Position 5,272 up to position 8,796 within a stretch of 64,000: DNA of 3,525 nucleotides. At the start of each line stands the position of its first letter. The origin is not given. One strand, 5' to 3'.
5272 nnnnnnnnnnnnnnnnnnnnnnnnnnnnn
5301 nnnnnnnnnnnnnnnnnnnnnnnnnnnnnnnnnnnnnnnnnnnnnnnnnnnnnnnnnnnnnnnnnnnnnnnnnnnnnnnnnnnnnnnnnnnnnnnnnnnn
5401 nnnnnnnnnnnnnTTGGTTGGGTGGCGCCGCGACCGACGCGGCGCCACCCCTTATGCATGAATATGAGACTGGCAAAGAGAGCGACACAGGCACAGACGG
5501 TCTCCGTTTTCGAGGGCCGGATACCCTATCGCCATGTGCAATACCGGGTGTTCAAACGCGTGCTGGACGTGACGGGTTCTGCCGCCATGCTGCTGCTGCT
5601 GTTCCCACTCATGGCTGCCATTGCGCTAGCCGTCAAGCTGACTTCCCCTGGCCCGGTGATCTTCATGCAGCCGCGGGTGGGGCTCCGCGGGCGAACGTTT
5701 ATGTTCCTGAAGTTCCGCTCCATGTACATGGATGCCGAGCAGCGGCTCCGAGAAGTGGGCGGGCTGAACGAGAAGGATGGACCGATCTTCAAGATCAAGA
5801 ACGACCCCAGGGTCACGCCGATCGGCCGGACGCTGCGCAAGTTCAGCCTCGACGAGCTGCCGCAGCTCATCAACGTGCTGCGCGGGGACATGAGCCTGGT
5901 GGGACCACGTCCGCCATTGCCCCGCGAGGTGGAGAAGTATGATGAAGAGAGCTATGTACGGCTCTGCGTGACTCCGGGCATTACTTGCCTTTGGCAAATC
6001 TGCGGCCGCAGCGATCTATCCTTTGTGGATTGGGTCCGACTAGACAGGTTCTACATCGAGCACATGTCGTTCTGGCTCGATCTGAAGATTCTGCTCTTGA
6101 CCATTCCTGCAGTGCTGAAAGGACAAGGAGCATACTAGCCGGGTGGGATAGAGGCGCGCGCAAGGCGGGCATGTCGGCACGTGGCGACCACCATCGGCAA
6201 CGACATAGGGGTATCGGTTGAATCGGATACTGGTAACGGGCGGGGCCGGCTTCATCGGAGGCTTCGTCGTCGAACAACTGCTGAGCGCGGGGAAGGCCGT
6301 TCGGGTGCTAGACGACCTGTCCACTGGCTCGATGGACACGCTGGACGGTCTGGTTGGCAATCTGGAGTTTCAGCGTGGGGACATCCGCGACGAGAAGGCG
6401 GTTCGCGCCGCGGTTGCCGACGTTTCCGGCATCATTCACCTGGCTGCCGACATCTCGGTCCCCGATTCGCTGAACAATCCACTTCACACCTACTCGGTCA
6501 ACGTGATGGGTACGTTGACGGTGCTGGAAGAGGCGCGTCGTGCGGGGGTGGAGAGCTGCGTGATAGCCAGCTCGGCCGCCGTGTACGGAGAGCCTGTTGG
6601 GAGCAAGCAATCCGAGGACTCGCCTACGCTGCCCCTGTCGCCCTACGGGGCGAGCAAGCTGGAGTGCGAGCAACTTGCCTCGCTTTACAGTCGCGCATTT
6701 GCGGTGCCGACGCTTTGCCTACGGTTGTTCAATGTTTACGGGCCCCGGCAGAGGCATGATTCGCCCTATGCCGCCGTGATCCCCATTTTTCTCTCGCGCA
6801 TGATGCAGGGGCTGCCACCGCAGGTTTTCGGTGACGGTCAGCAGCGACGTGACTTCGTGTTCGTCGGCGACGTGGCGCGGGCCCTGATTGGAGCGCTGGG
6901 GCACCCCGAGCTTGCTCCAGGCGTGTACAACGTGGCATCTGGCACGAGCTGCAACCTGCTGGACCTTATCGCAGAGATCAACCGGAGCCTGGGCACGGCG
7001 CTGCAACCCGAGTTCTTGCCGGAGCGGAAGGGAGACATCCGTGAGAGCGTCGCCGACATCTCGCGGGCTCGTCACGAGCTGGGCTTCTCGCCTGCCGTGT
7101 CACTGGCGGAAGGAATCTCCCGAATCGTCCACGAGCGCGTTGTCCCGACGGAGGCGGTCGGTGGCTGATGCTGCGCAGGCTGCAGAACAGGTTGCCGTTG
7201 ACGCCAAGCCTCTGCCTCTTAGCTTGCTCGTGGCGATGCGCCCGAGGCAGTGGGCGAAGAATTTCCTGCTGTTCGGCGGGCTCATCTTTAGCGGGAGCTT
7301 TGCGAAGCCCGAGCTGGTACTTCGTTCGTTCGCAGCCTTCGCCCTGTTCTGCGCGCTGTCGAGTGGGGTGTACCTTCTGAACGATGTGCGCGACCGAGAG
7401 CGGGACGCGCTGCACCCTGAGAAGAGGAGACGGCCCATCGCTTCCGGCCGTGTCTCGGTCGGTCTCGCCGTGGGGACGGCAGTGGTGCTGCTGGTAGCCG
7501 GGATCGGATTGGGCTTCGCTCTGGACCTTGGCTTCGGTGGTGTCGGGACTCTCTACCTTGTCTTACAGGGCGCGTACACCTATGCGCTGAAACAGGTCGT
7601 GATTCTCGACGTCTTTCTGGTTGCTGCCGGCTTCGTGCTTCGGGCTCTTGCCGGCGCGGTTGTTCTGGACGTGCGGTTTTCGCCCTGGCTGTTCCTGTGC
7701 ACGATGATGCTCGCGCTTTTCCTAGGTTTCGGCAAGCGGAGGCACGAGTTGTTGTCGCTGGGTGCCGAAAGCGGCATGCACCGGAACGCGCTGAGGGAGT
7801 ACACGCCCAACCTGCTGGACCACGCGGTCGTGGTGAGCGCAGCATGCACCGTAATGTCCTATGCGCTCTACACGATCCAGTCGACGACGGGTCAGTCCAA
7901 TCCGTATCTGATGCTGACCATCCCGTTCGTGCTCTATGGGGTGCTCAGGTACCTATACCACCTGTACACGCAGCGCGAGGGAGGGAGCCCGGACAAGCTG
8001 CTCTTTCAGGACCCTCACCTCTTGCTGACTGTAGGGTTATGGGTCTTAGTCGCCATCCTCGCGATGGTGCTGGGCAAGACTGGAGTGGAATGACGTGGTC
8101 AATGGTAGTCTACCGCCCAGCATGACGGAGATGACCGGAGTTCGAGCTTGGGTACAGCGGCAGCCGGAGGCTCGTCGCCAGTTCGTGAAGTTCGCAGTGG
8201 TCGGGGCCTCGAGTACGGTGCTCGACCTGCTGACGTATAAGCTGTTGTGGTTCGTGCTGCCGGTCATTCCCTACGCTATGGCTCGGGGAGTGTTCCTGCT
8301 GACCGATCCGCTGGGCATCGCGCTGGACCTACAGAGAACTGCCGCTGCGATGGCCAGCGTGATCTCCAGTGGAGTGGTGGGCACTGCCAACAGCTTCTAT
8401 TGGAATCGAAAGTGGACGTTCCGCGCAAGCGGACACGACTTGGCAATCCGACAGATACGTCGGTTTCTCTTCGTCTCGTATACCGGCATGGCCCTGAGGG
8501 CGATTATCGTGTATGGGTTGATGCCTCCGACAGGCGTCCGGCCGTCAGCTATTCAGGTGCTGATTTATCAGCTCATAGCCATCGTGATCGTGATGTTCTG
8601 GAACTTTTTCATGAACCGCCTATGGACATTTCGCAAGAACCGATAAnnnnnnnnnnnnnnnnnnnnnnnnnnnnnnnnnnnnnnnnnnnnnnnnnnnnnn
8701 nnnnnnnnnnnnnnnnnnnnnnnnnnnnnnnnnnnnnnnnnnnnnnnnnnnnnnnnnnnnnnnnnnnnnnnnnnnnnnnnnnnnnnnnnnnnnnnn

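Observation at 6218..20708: UbiA-family polyprenyl-phosphate phosphoribosyltransferase, GtrA and two GT-C/GT39 transferases inside an exosortase EPS locus, suggesting a DPA-like pathway outside Actinobacteria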

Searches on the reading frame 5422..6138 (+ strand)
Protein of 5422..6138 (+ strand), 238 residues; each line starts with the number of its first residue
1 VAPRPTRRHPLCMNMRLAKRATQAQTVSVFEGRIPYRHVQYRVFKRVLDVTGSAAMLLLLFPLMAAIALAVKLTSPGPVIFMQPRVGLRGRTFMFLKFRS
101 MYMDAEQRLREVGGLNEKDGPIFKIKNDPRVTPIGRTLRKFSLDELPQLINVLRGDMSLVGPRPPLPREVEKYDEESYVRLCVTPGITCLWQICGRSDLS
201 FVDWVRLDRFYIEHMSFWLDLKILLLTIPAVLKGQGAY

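Call 4: search_protein_families(library=pfam, proteins=[window:5422-6138:+], max_evalue=0.01)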
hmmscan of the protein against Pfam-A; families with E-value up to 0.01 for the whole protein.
window:5422-6138:+ (238 aa): 1 family
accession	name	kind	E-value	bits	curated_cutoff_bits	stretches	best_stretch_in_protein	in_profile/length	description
PF02397.22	Bac_transf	-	2.6e-67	226.3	27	1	45-233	1-179/179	Bacterial sugar transferase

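Call 6: search_protein_families(library=ncbifam, proteins=[window:5422-6138:+], max_evalue=0.001)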
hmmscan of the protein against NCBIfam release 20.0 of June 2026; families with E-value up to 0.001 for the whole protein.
window:5422-6138:+ (238 aa): 10 families
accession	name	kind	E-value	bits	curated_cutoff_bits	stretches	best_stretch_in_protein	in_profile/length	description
TIGR03025.1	EPS_sugtrans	subfamily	1.4e-92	311.3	295.55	1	21-238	234-445/445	exopolysaccharide biosynthesis polyprenyl glycosylphosphotransferase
NF041877.1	EPS_EpsZ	equivalog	8.2e-81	272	800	1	38-237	255-458/459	exopolysaccharide biosynthesis polyisoprenyl-phosphate hexose-1-phosphate transferase EpsZ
TIGR03022.1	WbaP_sugtrans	subfamily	1.1e-78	265.6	403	1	37-238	251-456/456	undecaprenyl-phosphate galactose phosphotransferase WbaP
TIGR03023.1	WcaJ_sugtrans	equivalog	2.5e-75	254.5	410.75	1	22-238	243-453/453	undecaprenyl-phosphate glucose phosphotransferase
NF052601.1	undeca_RfbP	equivalog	3.5e-60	203.3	330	1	18-238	17-244/244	undecaprenyl-phosphate galactose phosphotransferase family protein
TIGR03013.1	EpsB_2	subfamily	5.4e-52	177.3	393.35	1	38-237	248-442/443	TIGR03013 family XrtA/PEP-CTERM system glycosyltransferase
NF011751.0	PRK15204.1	equivalog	1.7e-46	158.9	907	1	41-238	276-476/476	undecaprenyl-phosphate galactose phosphotransferase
NF007518.0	PRK10124.1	equivalog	5.2e-42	144.1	684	1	41-232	270-458/464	undecaprenyl-phosphate glucose phosphotransferase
NF050817.1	PolSacchBiosHfsE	equivalog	8.1e-37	127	750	1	43-233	270-461/467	polysaccharide biosynthesis protein HfsE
NF045514.1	glycotran_HepC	equivalog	2e-28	99.2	140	1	41-164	113-211/220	heterocyst development glycosyltransferase HepC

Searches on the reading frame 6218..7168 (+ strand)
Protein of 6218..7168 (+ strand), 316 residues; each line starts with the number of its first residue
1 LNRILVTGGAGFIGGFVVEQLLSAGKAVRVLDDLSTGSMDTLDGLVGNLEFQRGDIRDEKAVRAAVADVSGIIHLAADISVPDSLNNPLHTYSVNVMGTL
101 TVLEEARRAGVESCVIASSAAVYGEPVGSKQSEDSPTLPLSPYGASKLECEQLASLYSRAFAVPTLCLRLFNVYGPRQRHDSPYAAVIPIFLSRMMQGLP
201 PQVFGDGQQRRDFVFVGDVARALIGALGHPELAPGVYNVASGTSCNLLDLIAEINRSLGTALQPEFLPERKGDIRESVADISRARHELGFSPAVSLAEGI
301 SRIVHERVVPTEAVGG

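Call 4: search_protein_families(library=pfam, proteins=[window:6218-7168:+], max_evalue=0.01)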
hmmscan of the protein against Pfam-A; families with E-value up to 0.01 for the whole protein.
window:6218-7168:+ (316 aa): 9 families
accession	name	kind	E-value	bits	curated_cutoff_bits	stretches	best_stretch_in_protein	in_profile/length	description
PF01370.27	Epimerase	-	5.1e-61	206.6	20.9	1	4-240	1-240/240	NAD dependent epimerase/dehydratase family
PF16363.11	GDP_Man_Dehyd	-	1.1e-59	203.1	27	1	5-302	1-331/332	GDP-mannose 4,6 dehydratase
PF01073.25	3Beta_HSD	-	1.4e-25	90.3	22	1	5-227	1-229/280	3-beta hydroxysteroid dehydrogenase/isomerase family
PF02719.21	Polysacc_synt_2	-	3.2e-14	53.3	20.2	1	4-261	1-250/293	Polysaccharide biosynthesis protein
PF04321.23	RmlD_sub_bind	-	5.4e-13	49.1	27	1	3-258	2-231/287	RmlD substrate binding domain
PF07993.18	NAD_binding_4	-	1e-10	41.6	20.1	1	59-222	79-257/258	Male sterility protein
PF13460.12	NAD_binding_10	-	5.5e-07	30.1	27.2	1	8-128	1-107/184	NAD(P)H-binding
PF05368.20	NmrA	-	2.7e-06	27.6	27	1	2-77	3-78/298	NmrA-like family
PF00106.31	adh_short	-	0.00054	19.9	26.6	1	3-69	2-71/195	short chain dehydrogenase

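Call 6: search_protein_families(library=ncbifam, proteins=[window:6218-7168:+], max_evalue=0.001)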
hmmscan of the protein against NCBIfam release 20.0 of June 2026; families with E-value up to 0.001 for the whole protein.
window:6218-7168:+ (316 aa): 36 families (the best 25 are shown)
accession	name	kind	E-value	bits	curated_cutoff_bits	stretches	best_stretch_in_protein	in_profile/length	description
TIGR01179.1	galE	equivalog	4.8e-56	190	262.3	1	3-295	1-312/332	UDP-glucose 4-epimerase GalE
TIGR01181.1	dTDP_gluc_dehyt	equivalog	2.1e-49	168.4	365.1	1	3-304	1-308/321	dTDP-glucose 4,6-dehydratase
TIGR04180.1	EDH_00030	hypoth_equivalog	1.1e-48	165.9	475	1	4-289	1-291/297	NAD-dependent 4,6-dehydratase LegB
NF011728.1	PRK15181.1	equivalog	1.4e-42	146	760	1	2-303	16-333/348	Vi polysaccharide biosynthesis UDP-N-acetylglucosaminuronic acid C-4 epimerase TviC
NF007956.0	PRK10675.1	subfamily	2.4e-37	128.8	394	2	3-180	2-184/338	UDP-glucose 4-epimerase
TIGR02197.1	heptose_epim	equivalog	5.3e-35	121.1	274.6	1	4-305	1-311/316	ADP-glyceromanno-heptose 6-epimerase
NF007582.0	PRK10217.1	equivalog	7.7e-27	94.3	698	1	1-300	1-324/355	dTDP-glucose 4,6-dehydratase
TIGR03466.1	HpnA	hypoth_equivalog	4.2e-26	91.6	367.65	1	3-196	2-193/327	hopanoid-associated sugar epimerase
NF007490.0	PRK10084.1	subfamily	1.8e-25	89.7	649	2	133-305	157-332/361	dTDP-glucose 4,6-dehydratase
NF042422.1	oxyalk_red_OleD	equivalog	3.3e-23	82.6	580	1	3-235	2-221/329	2-alkyl-3-oxoalkanoate reductase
NF043036.1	ErythonDh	equivalog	1.6e-20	73.5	325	1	3-172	2-178/321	D-erythronate dehydrogenase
TIGR02622.1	CDP_4_6_dhtase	equivalog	4.5e-19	68.8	278.45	1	3-162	6-173/352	CDP-glucose 4,6-dehydratase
NF008360.0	PRK11150.1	equivalog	2.2e-18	66.5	452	1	4-244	2-240/310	ADP-glyceromanno-heptose 6-epimerase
NF052578.1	StrlDmthSdmBMthl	equivalog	3.2e-18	66.6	600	1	4-132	3-127/328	sterol demethylase protein SdmB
NF042423.1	oxyalk_red_Shew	equivalog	4.9e-17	62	580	1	2-222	9-216/331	2-alkyl-3-oxoalkanoate reductase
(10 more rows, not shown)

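Call 40: search_solved_structures(query=window:6218-7168:+, max_evalue=1e-20, show_alignments=2)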
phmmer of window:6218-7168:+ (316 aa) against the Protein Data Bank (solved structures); distinct sequences matched with E-value up to 1e-20: 76 (the best 60 are shown).
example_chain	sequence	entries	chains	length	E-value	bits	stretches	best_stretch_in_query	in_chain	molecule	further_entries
6wjb_A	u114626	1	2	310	6e-65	223.1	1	2-304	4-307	NAD-dependent epimerase/dehydratase family protein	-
6wj9_A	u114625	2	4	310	5.8e-64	219.9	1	2-304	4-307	NAD-dependent epimerase/dehydratase family protein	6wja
4zrm_A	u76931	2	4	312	2.3e-52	181.8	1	3-304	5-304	UDP-glucose 4-epimerase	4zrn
6dnt_A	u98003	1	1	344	2.3e-52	181.8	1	3-292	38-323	NAD-dependent epimerase/dehydratase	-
10ke_A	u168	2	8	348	2.1e-51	178.7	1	4-301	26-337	Capsular polysaccharide biosynthesis protein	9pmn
2p5u_A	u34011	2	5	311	9.3e-50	173.3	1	3-303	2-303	UDP-glucose 4-epimerase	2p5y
1sb8_A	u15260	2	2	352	1.7e-48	169.1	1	5-301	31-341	wbpP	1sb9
7ys8_A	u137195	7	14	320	3e-46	161.7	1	3-304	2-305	UDP-glucose 4-epimerase | UDP-glucose 4-epimerase along with EC 5.1.3.2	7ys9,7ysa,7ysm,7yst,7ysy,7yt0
3ru7_A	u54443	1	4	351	7e-45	157.2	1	5-301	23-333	WbgU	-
3ru9_A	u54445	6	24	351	7e-45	157.2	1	5-301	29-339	WbgU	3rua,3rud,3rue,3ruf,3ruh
3lu1_A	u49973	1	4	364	7.9e-45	157.1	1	5-301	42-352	WbgU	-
3ruc_A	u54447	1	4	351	9.7e-45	156.8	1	5-301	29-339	WbgU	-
6zl6_A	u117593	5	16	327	3e-42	148.6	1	3-301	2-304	Epimerase domain-containing protein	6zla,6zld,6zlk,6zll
8rdg_A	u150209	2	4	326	4.6e-42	148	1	3-306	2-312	SDR family NAD(P)-dependent oxidoreductase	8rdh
6zlj_A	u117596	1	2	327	1.1e-41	146.8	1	3-301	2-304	Epimerase domain-containing protein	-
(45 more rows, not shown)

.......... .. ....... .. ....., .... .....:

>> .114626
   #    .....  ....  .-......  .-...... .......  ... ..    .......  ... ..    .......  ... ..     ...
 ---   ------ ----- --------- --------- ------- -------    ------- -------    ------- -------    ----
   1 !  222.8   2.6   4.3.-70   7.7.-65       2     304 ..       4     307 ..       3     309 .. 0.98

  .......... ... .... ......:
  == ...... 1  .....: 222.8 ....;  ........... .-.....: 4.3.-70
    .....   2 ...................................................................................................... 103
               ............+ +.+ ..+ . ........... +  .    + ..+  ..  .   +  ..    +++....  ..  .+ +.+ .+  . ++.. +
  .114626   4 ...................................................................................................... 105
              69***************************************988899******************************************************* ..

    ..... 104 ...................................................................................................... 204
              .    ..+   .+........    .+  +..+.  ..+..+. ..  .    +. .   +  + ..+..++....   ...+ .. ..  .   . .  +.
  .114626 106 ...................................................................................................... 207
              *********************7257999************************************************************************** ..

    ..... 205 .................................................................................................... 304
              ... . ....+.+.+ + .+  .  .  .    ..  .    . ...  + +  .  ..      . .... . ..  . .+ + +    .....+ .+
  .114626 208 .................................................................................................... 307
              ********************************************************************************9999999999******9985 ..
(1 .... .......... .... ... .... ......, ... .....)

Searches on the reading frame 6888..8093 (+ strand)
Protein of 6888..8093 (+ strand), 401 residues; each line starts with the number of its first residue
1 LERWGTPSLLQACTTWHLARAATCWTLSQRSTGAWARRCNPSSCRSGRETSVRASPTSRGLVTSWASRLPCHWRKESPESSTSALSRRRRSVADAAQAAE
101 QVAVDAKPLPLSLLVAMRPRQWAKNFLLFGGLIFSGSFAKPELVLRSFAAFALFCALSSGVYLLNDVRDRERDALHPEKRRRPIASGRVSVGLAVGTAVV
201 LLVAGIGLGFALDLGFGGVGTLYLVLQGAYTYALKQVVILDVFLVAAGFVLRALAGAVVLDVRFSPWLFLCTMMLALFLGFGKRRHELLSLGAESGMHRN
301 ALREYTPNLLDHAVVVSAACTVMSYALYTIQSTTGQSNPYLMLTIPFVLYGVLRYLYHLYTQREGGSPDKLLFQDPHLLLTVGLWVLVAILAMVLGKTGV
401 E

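Call 4: search_protein_families(library=pfam, proteins=[window:6888-8093:+], max_evalue=0.01)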
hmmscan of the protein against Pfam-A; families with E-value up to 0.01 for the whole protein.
window:6888-8093:+ (401 aa): 1 family
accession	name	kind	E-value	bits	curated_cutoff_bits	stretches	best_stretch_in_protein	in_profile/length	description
PF01040.23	UbiA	-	4.8e-25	88.7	34.2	1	136-370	14-242/250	UbiA prenyltransferase family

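Call 6: search_protein_families(library=ncbifam, proteins=[window:6888-8093:+], max_evalue=0.001)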
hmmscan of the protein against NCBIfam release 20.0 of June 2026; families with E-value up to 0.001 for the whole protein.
window:6888-8093:+ (401 aa): 14 families
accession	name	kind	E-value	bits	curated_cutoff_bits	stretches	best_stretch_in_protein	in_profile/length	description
NF008977.0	PRK12324.1-2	equivalog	5.6e-80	268.9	234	1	113-395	5-289/297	decaprenyl-phosphate phosphoribosyltransferase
NF008978.0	PRK12324.1-4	equivalog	3.2e-70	236.6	207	1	100-394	22-320/322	decaprenyl-phosphate phosphoribosyltransferase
NF006088.0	PRK08238.1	equivalog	2.8e-52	177.9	351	1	90-393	172-480/482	UbiA family prenyltransferase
NF008976.0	PRK12324.1-1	equivalog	1.5e-50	172.4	474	1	97-394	5-304/306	decaprenyl-phosphate phosphoribosyltransferase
NF009523.0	PRK12884.1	equivalog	1.8e-09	37.2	269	1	149-281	41-169/279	prenyltransferase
TIGR01473.1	cyoE_ctaB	equivalog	8.2e-08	32.3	210.3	1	119-266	9-158/281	heme o synthase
TIGR02056.1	ChlG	equivalog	9.9e-08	31.9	436.45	1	131-230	38-139/306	chlorophyll synthase ChlG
NF045897.1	SCO3242_trans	equivalog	1.5e-07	31.3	260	1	150-210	37-94/287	SCO3242 family prenyltransferase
NF005742.0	PRK07566.1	equivalog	2.3e-07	30.2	313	1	106-261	24-184/315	chlorophyll synthase ChlG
TIGR01476.1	chlor_syn_BchG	subfamily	2.4e-07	30.5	212.3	1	119-278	9-169/283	(bacterio)chlorophyll synthase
NF009521.0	PRK12882.1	equivalog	4.4e-07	29.4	296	1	132-246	29-138/280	geranylgeranylglycerol-phosphate geranylgeranyltransferase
NF009058.0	PRK12392.1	subfamily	4.7e-06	25.9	494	1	119-224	23-129/333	bacteriochlorophyll c synthase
NF035940.1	prenyl_rel_EboC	equivalog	1.4e-05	24.6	250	1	153-221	48-113/292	UbiA-like protein EboC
TIGR01474.1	ubiA_proteo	equivalog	3.3e-05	23.5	275.45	1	153-271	50-169/282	4-hydroxybenzoate octaprenyltransferase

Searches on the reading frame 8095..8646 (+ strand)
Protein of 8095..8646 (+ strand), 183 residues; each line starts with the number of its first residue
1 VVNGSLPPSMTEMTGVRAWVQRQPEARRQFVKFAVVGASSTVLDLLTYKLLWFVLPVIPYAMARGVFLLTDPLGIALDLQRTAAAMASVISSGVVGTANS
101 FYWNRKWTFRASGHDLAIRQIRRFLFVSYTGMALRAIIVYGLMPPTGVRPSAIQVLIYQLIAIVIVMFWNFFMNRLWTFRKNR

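Call 4: search_protein_families(library=pfam, proteins=[window:8095-8646:+], max_evalue=0.01)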
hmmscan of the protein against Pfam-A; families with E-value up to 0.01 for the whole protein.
window:8095-8646:+ (183 aa): 1 family
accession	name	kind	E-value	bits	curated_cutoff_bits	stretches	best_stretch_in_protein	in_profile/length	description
PF04138.20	GtrA_DPMS_TM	-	4.5e-19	69.2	26.1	1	32-179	1-117/117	GtrA/DPMS, transmembrane domain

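Call 6: search_protein_families(library=ncbifam, proteins=[window:8095-8646:+], max_evalue=0.001)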
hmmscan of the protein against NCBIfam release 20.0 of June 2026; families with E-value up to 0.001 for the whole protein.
window:8095-8646:+ (183 aa): 0 families
